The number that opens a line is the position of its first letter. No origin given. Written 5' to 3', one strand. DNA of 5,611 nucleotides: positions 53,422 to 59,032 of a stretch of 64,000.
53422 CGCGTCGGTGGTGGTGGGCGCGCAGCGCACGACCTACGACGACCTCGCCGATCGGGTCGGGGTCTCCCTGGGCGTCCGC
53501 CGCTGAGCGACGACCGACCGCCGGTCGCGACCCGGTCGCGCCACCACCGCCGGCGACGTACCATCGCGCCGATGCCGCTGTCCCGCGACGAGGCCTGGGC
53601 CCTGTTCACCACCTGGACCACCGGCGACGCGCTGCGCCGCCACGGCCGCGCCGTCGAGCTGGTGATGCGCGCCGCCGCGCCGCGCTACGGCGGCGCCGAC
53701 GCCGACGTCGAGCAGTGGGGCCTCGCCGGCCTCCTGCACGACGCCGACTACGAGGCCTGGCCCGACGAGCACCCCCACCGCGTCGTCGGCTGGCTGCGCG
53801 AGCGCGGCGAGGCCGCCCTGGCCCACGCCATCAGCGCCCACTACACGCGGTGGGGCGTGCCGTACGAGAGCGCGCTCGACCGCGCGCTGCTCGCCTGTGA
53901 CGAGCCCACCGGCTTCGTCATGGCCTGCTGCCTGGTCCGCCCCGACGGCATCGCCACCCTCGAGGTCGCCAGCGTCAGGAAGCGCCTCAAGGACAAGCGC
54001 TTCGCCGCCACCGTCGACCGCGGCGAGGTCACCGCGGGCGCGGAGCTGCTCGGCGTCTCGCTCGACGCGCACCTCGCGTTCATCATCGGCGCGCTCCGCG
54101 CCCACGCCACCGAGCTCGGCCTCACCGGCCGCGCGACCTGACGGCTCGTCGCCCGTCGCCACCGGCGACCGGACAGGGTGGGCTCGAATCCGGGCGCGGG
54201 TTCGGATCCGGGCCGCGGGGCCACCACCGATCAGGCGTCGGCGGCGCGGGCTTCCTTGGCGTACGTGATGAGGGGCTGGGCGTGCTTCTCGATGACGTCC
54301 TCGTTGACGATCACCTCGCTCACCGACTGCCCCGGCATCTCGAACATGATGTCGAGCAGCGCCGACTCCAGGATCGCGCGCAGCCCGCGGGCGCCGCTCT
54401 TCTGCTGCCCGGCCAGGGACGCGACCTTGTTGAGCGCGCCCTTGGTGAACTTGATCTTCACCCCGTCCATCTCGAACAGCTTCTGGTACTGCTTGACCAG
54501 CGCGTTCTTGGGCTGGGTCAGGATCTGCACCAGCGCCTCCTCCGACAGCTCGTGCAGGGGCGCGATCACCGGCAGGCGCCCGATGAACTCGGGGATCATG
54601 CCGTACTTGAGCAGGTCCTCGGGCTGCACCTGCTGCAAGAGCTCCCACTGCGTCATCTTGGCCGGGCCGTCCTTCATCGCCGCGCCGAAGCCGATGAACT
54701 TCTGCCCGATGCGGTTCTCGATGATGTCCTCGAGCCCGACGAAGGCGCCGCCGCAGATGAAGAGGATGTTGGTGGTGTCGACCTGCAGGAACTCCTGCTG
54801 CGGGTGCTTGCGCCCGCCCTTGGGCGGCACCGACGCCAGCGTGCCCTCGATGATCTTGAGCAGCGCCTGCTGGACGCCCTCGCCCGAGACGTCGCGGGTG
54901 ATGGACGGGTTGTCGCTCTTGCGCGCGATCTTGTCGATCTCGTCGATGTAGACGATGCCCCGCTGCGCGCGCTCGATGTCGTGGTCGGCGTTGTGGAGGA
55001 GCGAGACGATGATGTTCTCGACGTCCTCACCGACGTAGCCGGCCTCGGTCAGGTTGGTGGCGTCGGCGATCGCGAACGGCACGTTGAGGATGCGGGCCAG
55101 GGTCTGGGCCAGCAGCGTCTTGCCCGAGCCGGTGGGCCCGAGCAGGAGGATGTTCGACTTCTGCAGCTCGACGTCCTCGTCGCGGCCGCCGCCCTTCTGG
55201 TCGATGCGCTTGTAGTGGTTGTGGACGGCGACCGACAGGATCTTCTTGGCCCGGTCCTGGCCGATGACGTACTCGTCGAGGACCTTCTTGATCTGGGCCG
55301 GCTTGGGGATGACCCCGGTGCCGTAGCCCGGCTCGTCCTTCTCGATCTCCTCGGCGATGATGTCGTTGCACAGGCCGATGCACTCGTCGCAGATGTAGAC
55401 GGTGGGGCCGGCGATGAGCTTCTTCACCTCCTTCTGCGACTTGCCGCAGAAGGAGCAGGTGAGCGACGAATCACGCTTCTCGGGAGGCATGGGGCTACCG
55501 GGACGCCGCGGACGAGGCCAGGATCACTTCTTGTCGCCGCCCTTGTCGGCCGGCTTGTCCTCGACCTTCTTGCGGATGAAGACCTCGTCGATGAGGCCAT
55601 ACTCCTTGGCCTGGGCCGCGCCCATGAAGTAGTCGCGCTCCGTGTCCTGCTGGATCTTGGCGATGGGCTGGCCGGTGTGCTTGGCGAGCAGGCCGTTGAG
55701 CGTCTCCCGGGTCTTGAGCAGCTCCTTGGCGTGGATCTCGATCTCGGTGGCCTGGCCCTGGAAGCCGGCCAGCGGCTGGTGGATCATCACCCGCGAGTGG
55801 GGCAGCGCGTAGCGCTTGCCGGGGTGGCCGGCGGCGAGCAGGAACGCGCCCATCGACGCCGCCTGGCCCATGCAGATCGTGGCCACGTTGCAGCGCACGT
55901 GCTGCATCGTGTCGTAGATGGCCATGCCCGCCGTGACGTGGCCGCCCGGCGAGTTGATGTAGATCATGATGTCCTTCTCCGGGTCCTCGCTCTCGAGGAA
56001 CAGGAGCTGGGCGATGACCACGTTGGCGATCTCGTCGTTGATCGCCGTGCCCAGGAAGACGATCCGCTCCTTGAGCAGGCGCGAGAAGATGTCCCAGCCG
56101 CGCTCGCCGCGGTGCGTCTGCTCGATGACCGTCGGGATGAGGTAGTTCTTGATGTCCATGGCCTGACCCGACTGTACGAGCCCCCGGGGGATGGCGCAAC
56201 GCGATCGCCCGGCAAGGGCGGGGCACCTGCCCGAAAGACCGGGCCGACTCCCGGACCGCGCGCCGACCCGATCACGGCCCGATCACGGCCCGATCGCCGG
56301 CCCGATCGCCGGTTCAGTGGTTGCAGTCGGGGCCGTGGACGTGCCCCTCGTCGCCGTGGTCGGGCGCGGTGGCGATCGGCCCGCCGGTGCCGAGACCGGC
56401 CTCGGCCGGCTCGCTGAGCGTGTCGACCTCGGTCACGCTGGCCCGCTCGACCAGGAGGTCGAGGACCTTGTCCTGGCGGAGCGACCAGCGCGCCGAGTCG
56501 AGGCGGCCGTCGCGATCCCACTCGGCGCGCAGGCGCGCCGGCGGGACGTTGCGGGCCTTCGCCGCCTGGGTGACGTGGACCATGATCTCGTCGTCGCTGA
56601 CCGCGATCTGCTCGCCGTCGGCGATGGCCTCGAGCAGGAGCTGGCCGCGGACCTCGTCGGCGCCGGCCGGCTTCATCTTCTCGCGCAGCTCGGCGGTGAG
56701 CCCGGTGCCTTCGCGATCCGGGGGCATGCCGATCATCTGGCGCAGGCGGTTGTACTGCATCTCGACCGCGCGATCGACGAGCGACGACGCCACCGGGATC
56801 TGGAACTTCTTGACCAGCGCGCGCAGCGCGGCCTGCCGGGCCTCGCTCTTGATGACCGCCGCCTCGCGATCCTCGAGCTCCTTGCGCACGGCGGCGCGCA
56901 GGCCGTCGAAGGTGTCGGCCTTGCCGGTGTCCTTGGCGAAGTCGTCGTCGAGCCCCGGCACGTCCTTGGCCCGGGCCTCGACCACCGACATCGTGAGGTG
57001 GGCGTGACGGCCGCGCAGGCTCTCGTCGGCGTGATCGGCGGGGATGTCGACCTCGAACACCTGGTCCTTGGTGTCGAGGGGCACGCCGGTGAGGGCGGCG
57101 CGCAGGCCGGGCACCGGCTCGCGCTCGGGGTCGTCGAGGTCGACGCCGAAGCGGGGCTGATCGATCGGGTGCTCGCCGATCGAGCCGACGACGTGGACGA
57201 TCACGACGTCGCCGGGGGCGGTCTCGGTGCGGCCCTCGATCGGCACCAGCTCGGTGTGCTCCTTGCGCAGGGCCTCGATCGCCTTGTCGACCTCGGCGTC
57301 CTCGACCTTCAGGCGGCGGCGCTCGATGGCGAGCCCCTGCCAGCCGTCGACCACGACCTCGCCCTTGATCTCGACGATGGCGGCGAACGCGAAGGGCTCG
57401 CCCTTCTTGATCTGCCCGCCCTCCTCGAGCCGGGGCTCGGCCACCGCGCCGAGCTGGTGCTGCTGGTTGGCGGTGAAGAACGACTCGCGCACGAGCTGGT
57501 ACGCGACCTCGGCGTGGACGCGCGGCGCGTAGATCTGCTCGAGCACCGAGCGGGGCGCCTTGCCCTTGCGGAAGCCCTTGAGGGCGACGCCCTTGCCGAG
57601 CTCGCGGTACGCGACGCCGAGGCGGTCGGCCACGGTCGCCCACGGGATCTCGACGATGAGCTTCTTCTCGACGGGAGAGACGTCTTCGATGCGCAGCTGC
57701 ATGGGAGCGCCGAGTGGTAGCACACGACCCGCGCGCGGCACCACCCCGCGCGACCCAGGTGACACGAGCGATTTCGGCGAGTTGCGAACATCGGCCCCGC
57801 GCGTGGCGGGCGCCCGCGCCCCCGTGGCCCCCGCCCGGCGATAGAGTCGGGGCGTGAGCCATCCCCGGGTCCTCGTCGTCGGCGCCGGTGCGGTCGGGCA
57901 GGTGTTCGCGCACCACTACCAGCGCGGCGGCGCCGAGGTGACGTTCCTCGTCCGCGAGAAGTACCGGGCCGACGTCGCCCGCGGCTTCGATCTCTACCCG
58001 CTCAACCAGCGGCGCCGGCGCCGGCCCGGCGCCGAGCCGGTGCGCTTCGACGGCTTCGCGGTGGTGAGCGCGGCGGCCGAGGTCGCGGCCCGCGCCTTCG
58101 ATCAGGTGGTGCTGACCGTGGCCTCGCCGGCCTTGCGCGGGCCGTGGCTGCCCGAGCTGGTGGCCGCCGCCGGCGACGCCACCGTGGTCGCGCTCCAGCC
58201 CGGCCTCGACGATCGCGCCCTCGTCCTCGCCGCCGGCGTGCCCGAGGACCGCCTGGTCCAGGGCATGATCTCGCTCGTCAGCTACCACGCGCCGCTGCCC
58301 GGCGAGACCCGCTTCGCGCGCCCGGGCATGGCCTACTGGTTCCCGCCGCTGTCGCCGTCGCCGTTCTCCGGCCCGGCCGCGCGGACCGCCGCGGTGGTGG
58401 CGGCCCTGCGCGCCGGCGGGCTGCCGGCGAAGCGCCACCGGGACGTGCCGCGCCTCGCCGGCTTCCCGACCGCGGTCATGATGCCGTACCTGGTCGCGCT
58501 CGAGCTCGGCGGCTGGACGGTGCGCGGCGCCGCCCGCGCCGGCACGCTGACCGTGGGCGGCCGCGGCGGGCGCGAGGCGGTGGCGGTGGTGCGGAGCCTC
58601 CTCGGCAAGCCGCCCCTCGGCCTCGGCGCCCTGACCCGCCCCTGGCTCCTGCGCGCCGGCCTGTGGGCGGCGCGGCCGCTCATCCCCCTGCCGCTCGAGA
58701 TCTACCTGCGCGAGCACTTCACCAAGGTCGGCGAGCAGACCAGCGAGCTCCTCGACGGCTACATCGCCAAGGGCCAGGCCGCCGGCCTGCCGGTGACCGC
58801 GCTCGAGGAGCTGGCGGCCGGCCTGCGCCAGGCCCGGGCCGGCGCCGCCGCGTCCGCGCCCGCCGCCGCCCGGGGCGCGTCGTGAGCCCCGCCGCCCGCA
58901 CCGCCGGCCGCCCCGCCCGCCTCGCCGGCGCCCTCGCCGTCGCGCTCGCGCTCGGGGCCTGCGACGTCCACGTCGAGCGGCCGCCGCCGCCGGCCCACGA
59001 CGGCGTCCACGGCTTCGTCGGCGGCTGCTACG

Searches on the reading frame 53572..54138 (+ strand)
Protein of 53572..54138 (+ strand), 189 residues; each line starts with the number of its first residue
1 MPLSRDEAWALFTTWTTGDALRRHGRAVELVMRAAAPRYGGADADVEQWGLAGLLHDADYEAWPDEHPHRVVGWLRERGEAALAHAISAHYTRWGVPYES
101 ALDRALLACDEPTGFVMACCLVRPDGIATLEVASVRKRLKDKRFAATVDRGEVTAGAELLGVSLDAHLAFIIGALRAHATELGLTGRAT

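Call 24: search_protein_families(library=pfam, proteins=[window:53572-54138:+])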
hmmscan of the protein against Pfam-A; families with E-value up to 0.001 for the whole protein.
window:53572-54138:+ (189 aa): 1 family
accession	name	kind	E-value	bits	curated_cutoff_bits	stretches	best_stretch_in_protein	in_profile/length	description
PF01966.28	HD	-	2.1e-05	25.2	22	1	24-95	4-90/116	HD domain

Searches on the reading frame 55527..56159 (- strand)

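Call 24: search_protein_families(library=pfam, proteins=[window:55527-56159:-])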
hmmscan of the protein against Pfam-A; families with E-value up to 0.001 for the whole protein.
window:55527-56159:- (211 aa): 2 families
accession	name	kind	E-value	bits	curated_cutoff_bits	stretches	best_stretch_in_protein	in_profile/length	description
PF00574.28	CLP_protease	-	1.4e-85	286.2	20.2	1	17-194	2-179/182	Clp protease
PF25145.1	NfeD1b_N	-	0.00014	21.9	40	1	60-107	30-77/189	NfeD1b, N-terminal domain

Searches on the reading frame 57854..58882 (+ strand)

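Call 25: search_protein_families(library=pfam, proteins=[window:57854-58882:+])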
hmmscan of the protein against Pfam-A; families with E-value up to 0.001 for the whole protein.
window:57854-58882:+ (343 aa): 1 family
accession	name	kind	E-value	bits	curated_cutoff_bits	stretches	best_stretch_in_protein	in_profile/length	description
PF02558.23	ApbA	-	5.7e-10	39.4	22.2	1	6-158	1-141/150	Ketopantoate reductase PanE/ApbA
